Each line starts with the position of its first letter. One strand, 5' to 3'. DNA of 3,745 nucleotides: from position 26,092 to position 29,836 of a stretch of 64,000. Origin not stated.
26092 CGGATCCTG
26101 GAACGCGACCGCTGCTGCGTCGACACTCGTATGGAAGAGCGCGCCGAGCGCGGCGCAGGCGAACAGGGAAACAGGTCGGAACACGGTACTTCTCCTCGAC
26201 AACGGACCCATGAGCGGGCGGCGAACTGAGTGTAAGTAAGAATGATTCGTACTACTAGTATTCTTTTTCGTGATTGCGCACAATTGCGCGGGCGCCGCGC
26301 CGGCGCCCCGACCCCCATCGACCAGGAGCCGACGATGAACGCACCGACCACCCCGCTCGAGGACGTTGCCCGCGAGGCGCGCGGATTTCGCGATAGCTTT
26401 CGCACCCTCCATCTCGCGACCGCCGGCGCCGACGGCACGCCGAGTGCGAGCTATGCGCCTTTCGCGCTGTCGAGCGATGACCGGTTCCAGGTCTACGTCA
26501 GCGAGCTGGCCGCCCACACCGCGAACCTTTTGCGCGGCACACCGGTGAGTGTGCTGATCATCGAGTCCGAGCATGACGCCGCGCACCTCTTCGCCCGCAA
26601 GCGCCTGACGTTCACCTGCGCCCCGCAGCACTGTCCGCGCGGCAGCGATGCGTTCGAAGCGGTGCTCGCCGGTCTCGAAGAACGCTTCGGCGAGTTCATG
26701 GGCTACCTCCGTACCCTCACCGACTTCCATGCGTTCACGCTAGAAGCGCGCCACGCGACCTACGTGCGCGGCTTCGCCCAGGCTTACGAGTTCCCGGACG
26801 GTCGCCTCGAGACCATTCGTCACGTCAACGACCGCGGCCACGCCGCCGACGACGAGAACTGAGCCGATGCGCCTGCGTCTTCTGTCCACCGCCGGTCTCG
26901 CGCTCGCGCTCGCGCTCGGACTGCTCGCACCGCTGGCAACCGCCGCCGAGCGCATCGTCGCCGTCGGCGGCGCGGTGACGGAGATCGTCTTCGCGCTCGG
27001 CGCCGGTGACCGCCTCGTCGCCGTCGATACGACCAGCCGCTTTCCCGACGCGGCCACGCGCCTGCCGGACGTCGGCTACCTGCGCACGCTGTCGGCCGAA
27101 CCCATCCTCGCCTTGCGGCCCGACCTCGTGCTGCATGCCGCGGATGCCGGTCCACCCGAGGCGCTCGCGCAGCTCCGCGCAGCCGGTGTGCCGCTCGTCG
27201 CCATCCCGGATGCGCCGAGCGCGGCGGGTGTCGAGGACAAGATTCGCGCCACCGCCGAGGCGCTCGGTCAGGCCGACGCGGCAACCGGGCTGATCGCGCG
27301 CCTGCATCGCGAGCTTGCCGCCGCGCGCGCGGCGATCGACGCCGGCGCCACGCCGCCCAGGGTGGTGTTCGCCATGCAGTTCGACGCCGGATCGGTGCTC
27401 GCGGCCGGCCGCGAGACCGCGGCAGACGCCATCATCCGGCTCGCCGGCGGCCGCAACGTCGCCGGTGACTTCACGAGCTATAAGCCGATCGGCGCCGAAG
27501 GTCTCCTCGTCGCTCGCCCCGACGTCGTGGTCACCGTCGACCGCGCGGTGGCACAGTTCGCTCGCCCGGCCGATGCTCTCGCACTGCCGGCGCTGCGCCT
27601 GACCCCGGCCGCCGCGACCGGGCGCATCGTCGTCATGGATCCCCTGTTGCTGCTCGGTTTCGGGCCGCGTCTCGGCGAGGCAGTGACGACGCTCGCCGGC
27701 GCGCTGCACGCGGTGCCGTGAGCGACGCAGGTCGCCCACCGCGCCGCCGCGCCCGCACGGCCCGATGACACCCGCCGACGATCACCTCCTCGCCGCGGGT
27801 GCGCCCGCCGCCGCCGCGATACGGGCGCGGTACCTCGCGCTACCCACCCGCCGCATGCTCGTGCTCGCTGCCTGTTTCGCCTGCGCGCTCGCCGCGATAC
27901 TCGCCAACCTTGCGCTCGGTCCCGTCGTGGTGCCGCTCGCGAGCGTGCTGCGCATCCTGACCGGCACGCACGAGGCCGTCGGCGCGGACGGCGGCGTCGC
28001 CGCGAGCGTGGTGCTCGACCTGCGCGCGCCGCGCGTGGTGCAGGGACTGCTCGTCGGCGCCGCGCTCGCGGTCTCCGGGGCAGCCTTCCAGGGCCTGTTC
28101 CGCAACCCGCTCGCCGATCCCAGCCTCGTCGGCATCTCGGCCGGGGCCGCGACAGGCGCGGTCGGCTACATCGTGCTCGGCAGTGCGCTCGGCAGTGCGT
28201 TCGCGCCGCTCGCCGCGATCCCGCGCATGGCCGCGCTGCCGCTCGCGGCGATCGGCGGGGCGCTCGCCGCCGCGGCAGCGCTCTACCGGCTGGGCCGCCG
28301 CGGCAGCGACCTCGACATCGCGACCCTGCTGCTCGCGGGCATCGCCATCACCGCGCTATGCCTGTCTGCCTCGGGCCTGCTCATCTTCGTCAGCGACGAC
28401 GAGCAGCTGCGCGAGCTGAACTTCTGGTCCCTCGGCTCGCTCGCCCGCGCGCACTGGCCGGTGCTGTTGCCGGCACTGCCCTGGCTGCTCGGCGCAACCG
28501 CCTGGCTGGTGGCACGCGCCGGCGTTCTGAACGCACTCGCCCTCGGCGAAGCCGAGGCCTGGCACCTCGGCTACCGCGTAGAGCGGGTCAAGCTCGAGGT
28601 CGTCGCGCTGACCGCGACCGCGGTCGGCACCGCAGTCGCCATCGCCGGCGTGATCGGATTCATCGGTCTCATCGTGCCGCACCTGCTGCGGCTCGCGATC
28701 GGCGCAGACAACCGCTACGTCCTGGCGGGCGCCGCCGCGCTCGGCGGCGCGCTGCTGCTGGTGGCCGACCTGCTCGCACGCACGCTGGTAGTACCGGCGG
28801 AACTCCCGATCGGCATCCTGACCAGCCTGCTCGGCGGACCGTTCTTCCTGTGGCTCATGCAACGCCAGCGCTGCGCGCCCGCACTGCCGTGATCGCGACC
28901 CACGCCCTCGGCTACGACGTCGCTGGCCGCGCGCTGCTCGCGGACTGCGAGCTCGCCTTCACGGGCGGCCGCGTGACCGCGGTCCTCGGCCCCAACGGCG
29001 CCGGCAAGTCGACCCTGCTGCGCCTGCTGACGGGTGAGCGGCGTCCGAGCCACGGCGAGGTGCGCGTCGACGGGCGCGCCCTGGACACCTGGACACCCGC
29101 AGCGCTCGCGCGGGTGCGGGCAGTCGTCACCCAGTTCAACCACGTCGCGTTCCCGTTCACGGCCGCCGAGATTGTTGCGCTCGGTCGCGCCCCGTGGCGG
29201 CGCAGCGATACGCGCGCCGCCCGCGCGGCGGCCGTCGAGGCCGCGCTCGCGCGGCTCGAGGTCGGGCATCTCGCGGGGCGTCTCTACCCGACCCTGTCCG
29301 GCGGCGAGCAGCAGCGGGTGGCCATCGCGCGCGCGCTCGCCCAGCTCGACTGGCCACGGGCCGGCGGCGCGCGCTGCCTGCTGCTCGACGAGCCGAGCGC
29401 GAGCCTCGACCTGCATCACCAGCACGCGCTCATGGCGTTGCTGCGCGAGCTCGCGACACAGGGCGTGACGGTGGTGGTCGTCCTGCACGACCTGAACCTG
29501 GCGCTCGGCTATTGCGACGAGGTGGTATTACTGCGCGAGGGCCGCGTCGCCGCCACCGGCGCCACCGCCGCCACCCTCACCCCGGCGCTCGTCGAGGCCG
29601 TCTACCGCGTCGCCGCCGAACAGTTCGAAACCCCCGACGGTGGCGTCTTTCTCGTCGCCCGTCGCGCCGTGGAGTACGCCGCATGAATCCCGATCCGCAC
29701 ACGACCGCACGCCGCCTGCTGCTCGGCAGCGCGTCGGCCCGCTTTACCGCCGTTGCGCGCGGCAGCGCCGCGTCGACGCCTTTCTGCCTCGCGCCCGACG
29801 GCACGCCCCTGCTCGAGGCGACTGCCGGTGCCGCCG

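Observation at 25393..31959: Paralogous secreted proteins with VPLPA-type PEP-CTERM sorting signals, embedded in a heme-uptake locus with no sorting enzyme in sight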

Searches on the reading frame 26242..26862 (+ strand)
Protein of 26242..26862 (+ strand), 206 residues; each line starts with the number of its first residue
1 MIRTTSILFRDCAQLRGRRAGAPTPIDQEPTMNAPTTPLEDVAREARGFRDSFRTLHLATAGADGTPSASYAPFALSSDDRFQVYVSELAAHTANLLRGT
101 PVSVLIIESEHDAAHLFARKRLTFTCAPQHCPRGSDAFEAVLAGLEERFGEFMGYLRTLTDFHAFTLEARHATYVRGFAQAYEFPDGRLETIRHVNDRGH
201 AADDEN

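Call 8: search_protein_families(library=pfam, proteins=[window:26242-26862:+], max_evalue=0.01)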
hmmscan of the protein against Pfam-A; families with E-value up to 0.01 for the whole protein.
window:26242-26862:+ (206 aa): 1 family
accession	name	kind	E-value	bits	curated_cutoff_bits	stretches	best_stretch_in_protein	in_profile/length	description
PF01243.27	PNPOx_N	-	9.4e-11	42.6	28.1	1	44-175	3-119/120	Pyridoxamine 5'-phosphate oxidase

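Call 12: search_protein_families(library=ncbifam, proteins=[window:26242-26862:+], max_evalue=10)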
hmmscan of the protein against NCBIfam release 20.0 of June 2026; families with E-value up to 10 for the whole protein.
window:26242-26862:+ (206 aa): 5 families
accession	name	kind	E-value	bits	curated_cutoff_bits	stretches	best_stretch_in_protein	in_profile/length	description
TIGR04110.1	heme_HutZ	equivalog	2.9e-41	141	225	1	43-200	12-167/168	heme utilization protein HutZ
TIGR04109.1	heme_ox_HugZ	equivalog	1.2e-25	90.4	240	1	38-192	80-235/243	HugZ family heme oxygenase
TIGR03618.1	Rv1155_F420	subfamily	5.2e-05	23.5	79.05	1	47-109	2-65/127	TIGR03618 family F420-dependent PPOX class oxidoreductase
TIGR03667.1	Rv3369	hypoth_equivalog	0.14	12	125.3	1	55-116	16-75/130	TIGR03667 family PPOX class F420-dependent oxidoreductase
TIGR01047.1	nspC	equivalog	0.24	9.8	409.05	1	129-156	166-193/380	carboxynorspermidine decarboxylase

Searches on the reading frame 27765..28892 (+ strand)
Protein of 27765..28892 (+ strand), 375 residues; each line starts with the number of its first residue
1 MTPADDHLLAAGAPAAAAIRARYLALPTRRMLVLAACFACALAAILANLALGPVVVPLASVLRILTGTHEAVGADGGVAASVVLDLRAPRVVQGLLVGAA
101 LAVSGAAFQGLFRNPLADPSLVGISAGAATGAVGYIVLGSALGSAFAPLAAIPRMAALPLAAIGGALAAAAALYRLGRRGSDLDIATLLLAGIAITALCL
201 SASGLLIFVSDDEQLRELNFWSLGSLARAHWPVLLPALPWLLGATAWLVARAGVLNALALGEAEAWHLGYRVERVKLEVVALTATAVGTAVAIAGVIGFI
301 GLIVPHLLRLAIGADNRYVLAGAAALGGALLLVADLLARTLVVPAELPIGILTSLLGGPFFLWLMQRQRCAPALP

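Call 8: search_protein_families(library=pfam, proteins=[window:27765-28892:+], max_evalue=0.01)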
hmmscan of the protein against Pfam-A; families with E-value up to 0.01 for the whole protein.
window:27765-28892:+ (375 aa): 1 family
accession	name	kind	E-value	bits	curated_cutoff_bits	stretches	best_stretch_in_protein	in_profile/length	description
PF01032.23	FecCD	-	1.3e-84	284.4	26.5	1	42-367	3-311/311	FecCD transport family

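Call 42: search_protein_families(library=ncbifam, proteins=[window:27765-28892:+], max_evalue=0.00001)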
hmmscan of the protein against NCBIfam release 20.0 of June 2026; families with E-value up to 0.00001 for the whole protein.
window:27765-28892:+ (375 aa): 16 families
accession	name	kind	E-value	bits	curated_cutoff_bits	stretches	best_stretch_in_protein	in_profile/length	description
NF003001.0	PRK03784.1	equivalog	1.2e-69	235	334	1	79-369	51-329/332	vitamin B12 ABC transporter permease BtuC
NF007081.0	PRK09535.1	equivalog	8e-67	226.1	461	1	79-368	87-361/366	vitamin B12 ABC transporter permease BtuC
TIGR03869.1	F420-0_ABCperm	hypoth_equivalog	2.9e-58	197.7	437.35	1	42-370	3-323/325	putative F420-0 ABC transporter permease subunit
NF008407.0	PRK11228.1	equivalog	1.4e-53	181.9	396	1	73-368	44-329/330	iron-dicitrate ABC transporter permease FecC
NF007867.0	PRK10577.1-3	subfamily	9.2e-52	176.3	849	1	16-370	372-707/710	Fe(3+)-hydroxamate ABC transporter permease FhuB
NF007299.0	PRK09777.1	equivalog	3.5e-49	167.8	406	1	40-369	12-318/318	Fe(3+) dicitrate ABC transporter permease subunit FecD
NF007871.0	PRK10577.2-2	equivalog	7.9e-49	166.8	899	1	32-368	359-676/679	Fe(3+)-hydroxamate ABC transporter permease FhuB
NF007866.0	PRK10577.1-2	equivalog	1.7e-46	158.8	554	1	55-369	362-664/666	Fe(3+)-hydroxamate ABC transporter permease FhuB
NF007760.0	PRK10441.1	equivalog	2.1e-46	158.6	428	1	28-370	7-331/335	Fe(3+)-siderophore ABC transporter permease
NF007872.0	PRK10577.2-3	equivalog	1e-45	156.3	727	2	43-335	17-298/676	Fe(3+)-hydroxamate ABC transporter permease FhuB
NF007868.0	PRK10577.1-5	equivalog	1.1e-40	139.8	943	3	89-310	64-272/666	Fe(3+)-hydroxamate ABC transporter permease FhuB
NF007759.0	PRK10440.1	equivalog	7e-39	134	422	1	33-368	12-326/330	iron-enterobactin ABC transporter permease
NF007873.0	PRK10577.2-4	equivalog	8.4e-39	133.8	1012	1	32-366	327-641/646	Fe(3+)-hydroxamate ABC transporter permease FhuB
NF007870.0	PRK10577.2-1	equivalog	7.8e-35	120.6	1355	1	73-367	390-672/678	Fe(3+)-hydroxamate ABC transporter permease FhuB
NF007865.0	PRK10577.1-1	equivalog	4.6e-33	114.6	1107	3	89-310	60-267/660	Fe(3+)-hydroxamate ABC transporter permease FhuB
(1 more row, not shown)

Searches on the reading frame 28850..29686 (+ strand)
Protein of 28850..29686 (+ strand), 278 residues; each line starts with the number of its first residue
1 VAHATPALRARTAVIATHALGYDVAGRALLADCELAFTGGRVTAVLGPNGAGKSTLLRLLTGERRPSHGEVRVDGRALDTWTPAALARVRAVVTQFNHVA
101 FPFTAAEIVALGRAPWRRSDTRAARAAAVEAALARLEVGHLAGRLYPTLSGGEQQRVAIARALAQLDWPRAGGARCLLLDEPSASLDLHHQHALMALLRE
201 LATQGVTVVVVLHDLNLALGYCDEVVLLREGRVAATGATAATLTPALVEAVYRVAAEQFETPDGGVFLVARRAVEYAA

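Call 8: search_protein_families(library=pfam, proteins=[window:28850-29686:+], max_evalue=0.01)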
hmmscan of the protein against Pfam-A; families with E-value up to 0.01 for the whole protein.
window:28850-29686:+ (278 aa): 10 families
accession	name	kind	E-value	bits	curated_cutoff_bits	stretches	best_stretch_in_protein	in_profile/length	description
PF00005.33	ABC_tran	-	1.2e-25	91.1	25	1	32-183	3-136/137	ABC transporter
PF13304.12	AAA_21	-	1.7e-09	38.6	27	2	42-60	1-19/304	AAA domain, putative AbiEii toxin, Type IV TA system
PF02463.25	SMC_N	-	7.6e-08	32.5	40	1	148-212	136-197/220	RecF/RecN/SMC N terminal domain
PF03193.22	RsgA_GTPase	-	0.00066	20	30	1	38-73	105-139/174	RsgA GTPase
PF13191.12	AAA_16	-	0.00072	20.5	32.6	1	37-211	20-137/167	AAA ATPase domain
PF13476.12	AAA_23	-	0.00074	20.6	27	1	32-60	12-39/201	AAA domain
PF13555.12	AAA_29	-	0.00097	19.3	27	1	40-61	23-47/61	P-loop containing region of AAA domain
PF13401.12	AAA_22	-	0.0026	18.5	27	0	40-86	5-50/130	AAA domain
PF13604.12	AAA_30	-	0.0042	17.3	27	0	36-67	14-45/191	AAA domain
PF13166.12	AAA_13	-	0.0047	16.1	36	0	45-63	21-40/713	AAA domain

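Call 42: search_protein_families(library=ncbifam, proteins=[window:28889-29686:+], max_evalue=0.00001)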
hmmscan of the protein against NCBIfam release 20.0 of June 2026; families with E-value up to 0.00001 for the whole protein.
window:28889-29686:+ (265 aa): 179 families (the best 25 are shown)
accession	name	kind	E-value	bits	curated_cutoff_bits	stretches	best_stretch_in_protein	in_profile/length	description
NF010068.0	PRK13548.1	equivalog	5.6e-89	297.7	261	1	1-258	5-259/261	heme ABC transporter ATP-binding protein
TIGR03873.1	F420-0_ABC_ATP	hypoth_equivalog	9.5e-69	231.5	372.4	1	7-257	7-252/256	putative F420-0 ABC transporter ATP-binding protein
NF007082.0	PRK09536.1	equivalog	1.9e-57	195.2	537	1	5-242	7-239/402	corrinoid ABC transporter ATPase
NF010067.0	PRK13547.1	equivalog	1.7e-54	184.9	374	1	1-252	1-265/272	heme ABC transporter ATP-binding protein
NF008409.0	PRK11231.1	equivalog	3.8e-54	183.7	375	1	6-249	7-245/255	Fe(3+) dicitrate ABC transporter ATP-binding protein FecE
NF007863.0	PRK10575.1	equivalog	2e-53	181.4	433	1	5-252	15-258/265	Fe3+-hydroxamate ABC transporter ATP-binding protein FhuC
NF052485.1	sider_ATP_EitC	equivalog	1.4e-47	162.2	485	1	2-244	3-237/251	siderophore ABC transporter ATP-binding protein EitC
NF002981.0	PRK03695.1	equivalog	2e-44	151.9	281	1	13-247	12-242/253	vitamin B12 ABC transporter ATP-binding protein BtuD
NF053840.1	MnTportMntADein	equivalog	1.5e-40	139.2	400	1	2-241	2-231/240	manganese ABC transporter ATP-binding protein MntA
NF007606.0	PRK10253.1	equivalog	1.9e-39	135.7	497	1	19-256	25-258/266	iron-enterobactin ABC transporter ATP-binding protein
NF040873.1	AztA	equivalog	2.8e-38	131.4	220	1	12-207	3-184/191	zinc ABC transporter ATP-binding protein AztA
TIGR02857.1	CydD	equivalog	1e-34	120.4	435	1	9-213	329-527/529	thiol reductant ABC exporter subunit CydD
TIGR02673.1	FtsE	equivalog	2.4e-34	118.9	264.85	1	12-218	13-213/214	cell division ATP-binding protein FtsE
TIGR01166.1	cbiO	subfamily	2.5e-34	118.4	211.8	1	16-205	7-190/190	cobalt ABC transporter, ATP-binding protein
TIGR02315.1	ABC_phnC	equivalog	3.1e-34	118.5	266.1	1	13-239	14-242/243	phosphonate ABC transporter ATP-binding protein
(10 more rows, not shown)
